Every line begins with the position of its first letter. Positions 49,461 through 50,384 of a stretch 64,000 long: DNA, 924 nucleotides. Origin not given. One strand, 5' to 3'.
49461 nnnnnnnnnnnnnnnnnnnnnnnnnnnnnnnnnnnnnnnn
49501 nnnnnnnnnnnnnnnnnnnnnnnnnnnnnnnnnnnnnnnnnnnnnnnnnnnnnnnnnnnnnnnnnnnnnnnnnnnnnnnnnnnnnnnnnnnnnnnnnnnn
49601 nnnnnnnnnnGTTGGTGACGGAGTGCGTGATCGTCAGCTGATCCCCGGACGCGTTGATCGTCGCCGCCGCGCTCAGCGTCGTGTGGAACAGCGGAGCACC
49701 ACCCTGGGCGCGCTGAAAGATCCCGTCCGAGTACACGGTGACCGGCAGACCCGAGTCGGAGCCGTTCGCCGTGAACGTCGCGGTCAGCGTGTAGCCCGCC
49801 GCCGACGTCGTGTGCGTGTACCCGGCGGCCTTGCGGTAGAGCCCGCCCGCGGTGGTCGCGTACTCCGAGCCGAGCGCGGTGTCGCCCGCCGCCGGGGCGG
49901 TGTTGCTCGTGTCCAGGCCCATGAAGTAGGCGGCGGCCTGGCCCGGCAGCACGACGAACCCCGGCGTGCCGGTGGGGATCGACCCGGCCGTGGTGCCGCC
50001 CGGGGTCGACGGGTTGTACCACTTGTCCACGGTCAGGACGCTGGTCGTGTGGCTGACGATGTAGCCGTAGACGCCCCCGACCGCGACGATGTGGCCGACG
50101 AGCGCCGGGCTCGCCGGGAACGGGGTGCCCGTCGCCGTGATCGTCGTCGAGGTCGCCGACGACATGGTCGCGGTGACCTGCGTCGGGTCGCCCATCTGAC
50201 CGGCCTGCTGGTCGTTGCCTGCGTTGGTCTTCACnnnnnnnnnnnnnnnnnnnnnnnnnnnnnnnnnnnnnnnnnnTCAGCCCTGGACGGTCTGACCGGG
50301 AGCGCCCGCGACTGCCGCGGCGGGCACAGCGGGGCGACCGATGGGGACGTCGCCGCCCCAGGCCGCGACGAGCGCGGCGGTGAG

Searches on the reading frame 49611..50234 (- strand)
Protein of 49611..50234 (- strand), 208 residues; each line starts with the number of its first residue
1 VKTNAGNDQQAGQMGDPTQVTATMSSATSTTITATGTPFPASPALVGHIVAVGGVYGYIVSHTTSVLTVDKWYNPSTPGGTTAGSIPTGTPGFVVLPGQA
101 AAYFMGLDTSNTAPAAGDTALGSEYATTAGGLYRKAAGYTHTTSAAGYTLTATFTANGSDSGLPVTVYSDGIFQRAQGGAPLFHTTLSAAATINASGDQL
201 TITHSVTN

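Call 60: search_protein_families(library=pfam, proteins=[window:49611-50234:-], max_evalue=0.1)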
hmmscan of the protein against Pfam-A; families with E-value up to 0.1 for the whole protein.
window:49611-50234:- (208 aa): 1 family
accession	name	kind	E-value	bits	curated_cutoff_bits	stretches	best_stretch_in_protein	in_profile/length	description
PF22797.1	SlpA_D2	-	0.012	16.5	24.5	0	118-167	49-98/102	SlpA domain II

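Call 61: search_protein_families(library=phrogs, proteins=[window:49611-50234:-], max_evalue=0.01)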
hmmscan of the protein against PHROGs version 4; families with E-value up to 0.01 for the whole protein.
window:49611-50234:- (208 aa): 1 family
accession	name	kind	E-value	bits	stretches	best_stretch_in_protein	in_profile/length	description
phrog_5417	-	unknown function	0.0026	18.6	1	103-205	57-153/156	-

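Call 64: find_homologous_proteins(query=window:49611-50234:-, max_evalue=0.001)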
Query window:49611-50234:- (208 aa): 189 proteins with E <= 0.001 among 5306 candidates; the best 120 are listed.
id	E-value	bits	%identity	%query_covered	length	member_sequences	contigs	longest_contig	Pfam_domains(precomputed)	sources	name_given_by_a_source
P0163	3.8e-65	237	99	56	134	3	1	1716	-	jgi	jgi:hypothetical protein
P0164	3.8e-53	198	54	100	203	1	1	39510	-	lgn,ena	-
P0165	2.5e-51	192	56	99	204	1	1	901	PF23140.2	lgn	-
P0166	2.5e-50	189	55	100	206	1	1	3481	-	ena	-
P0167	1.4e-49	186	54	100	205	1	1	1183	-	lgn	-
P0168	4.1e-48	182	55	100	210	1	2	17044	-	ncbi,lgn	-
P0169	5.8e-48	181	53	100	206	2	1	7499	-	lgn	-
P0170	1.7e-47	180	54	100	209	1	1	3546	-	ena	-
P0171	2.2e-47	179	53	100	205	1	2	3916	-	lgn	-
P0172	2.5e-47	179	55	95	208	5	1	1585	-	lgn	-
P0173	3.9e-47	178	54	100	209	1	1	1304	-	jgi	jgi:hypothetical protein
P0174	7.2e-47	178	51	100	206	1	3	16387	-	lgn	-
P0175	3.2e-46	175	51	100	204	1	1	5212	-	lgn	-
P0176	8.4e-45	171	52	100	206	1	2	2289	-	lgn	-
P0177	1.2e-44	170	53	78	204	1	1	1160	-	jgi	jgi:hypothetical protein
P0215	6.0e-41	158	48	100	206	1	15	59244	-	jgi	jgi:hypothetical protein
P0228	1.7e-38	150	49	100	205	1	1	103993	-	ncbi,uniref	ncbi:hypothetical protein [Pseudonocardia sp. T1-2H]|uniref:hypothetical protein n=1 Tax=Pseudonocar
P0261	6.2e-33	132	45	100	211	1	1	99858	PF23140.2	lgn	-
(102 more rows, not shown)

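Call 65: search_protein_families(library=pfam, proteins=[P0165, P0261, P0164, P0228], max_evalue=1)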
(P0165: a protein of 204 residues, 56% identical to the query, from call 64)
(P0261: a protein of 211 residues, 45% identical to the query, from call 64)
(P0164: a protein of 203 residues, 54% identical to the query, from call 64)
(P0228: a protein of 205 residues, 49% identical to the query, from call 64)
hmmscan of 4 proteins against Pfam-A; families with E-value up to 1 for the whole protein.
P0165 (204 aa): 1 family
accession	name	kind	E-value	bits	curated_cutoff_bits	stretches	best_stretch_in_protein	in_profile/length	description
PF23140.1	Gp80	-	2.7e-05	24.9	27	1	100-198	26-120/128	Podophage GP4 fiber I protein gp80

P0261 (211 aa): 2 families
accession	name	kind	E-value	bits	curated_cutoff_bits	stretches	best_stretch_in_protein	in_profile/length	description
PF23140.1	Gp80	-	1.9e-06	28.7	27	1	107-206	25-121/128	Podophage GP4 fiber I protein gp80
PF15999.10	DUF4774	-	0.73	10.1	25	1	81-98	12-29/56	Domain of unknown function (DUF4774)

P0164 (203 aa): 0 families

P0228 (205 aa): 0 families

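Call 67: find_encoding_contigs(protein=P0228, flank=10000, max_places=1)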
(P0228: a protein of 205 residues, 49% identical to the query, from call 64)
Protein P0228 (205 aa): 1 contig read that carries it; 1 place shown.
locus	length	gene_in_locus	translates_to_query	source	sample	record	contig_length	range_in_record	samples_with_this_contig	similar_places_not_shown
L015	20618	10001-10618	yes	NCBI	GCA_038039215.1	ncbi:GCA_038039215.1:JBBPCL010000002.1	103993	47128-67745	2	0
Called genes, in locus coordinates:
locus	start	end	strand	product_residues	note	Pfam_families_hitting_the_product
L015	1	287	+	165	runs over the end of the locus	-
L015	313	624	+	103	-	-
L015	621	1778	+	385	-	-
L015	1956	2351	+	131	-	-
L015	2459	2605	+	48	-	-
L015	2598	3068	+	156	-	-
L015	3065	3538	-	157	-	PF14472:DUF4429, PF09851:SHOCT (weak)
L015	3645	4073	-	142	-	-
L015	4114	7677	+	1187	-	PF10145:PhageMin_Tail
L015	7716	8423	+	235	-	-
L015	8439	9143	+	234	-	-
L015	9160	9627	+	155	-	-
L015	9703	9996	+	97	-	-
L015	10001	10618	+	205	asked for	-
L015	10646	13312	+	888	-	PF02018:CBM_4_9 (faint)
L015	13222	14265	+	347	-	-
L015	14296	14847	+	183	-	-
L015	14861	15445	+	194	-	-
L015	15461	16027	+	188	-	-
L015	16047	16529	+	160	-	-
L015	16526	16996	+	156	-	-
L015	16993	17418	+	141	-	-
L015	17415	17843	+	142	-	-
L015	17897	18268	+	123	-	-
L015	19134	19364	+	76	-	-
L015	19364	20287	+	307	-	-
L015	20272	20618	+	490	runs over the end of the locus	-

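Call 68: find_encoding_contigs(protein=P0164, flank=10000, max_places=1)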
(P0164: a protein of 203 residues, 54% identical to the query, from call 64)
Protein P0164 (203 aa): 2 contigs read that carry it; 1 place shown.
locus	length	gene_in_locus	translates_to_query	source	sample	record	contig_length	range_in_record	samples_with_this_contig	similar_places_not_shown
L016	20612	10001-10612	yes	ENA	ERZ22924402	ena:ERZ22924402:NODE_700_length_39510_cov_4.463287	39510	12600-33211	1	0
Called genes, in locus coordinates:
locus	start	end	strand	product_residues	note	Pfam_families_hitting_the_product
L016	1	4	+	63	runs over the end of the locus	-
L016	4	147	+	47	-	-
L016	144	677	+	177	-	-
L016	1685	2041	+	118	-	-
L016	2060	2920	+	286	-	-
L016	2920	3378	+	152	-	PF05119:Terminase_4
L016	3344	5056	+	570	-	PF03354:TerL_ATPase, PF20441:TerL_nuclease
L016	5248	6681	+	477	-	PF04860:Phage_portal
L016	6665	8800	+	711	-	PF04586:Peptidase_S78, PF05065:Phage_capsid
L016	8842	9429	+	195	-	-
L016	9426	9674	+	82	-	-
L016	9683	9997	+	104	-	-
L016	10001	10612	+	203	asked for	-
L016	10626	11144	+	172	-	-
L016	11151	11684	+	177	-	-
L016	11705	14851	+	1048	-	-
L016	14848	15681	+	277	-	PF24163:HCP (faint)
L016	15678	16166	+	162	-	-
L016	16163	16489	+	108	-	-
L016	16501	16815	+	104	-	-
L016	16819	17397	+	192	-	-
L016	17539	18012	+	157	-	-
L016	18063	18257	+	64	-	-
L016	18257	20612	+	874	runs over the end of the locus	PF00877:NLPC_P60 (weak)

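Call 69: find_encoding_contigs(protein=P0215, flank=10000, max_places=1)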
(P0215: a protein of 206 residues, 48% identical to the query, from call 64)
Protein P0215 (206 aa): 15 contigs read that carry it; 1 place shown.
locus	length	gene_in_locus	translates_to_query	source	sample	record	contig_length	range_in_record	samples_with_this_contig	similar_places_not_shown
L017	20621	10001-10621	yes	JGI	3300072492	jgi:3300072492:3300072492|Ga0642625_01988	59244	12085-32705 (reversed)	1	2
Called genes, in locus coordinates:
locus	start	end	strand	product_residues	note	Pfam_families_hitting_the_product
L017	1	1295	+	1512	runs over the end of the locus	PF10145:PhageMin_Tail, PF01464:SLT (weak), PF18896:SLT_3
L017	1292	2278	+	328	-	PF25788:Ig_Rha78A_N (faint)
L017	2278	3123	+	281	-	PF07484:Collar (weak)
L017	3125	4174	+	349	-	-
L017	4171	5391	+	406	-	-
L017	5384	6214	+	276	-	-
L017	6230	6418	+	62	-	-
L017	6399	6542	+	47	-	-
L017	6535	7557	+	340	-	PF08924:Rv2525c_GlyHyd-like (weak)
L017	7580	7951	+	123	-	-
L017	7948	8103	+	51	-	-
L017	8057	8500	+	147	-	-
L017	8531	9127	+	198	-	PF01391:Collagen (weak)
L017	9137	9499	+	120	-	-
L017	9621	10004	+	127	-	-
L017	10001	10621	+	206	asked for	-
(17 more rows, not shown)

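Call 83: search_solved_structures(query=A5, max_evalue=1, show_alignments=1)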
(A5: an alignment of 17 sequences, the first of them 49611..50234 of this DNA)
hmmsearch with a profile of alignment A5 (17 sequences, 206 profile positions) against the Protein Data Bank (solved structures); distinct sequences matched with E-value up to 1: 0.

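Call 94: find_related_loci(query=A5, collection=viral_contigs, flank=10000)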
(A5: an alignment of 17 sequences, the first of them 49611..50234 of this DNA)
Query A5 (208 aa) in viral_contigs; peptide patterns used: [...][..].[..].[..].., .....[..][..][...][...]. (x = any residue, [..] = any of these).
73 stretches matched a pattern; 45 encode a relative of the query (tblastn E <= 1e-3); 45 distinct loci.
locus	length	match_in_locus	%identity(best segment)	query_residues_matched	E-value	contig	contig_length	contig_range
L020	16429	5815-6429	53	1-207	9e-49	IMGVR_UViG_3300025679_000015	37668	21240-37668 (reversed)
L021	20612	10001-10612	49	1-207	2e-47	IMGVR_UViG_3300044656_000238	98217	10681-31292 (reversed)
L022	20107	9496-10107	50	1-207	1e-46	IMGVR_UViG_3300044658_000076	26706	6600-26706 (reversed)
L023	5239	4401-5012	50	1-207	2e-45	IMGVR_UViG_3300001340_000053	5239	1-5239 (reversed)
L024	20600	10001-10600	53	1-200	3e-44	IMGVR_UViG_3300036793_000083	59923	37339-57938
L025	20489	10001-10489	53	44-207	8e-44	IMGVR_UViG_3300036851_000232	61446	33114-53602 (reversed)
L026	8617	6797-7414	49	1-208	9e-44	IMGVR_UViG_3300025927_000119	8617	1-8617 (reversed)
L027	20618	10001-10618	48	4-208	2e-42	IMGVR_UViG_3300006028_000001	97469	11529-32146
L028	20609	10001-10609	45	1-208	5e-42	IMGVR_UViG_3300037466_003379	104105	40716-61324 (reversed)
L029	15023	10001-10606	46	1-200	8e-41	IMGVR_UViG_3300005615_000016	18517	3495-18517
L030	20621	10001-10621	50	4-208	2e-44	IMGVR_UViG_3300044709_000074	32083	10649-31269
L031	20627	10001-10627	47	1-207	7e-40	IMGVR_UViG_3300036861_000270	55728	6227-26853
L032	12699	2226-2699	52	42-198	5e-37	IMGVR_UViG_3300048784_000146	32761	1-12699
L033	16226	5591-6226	44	1-207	1e-36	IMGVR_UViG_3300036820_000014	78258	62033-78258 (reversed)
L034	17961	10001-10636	44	1-207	1e-36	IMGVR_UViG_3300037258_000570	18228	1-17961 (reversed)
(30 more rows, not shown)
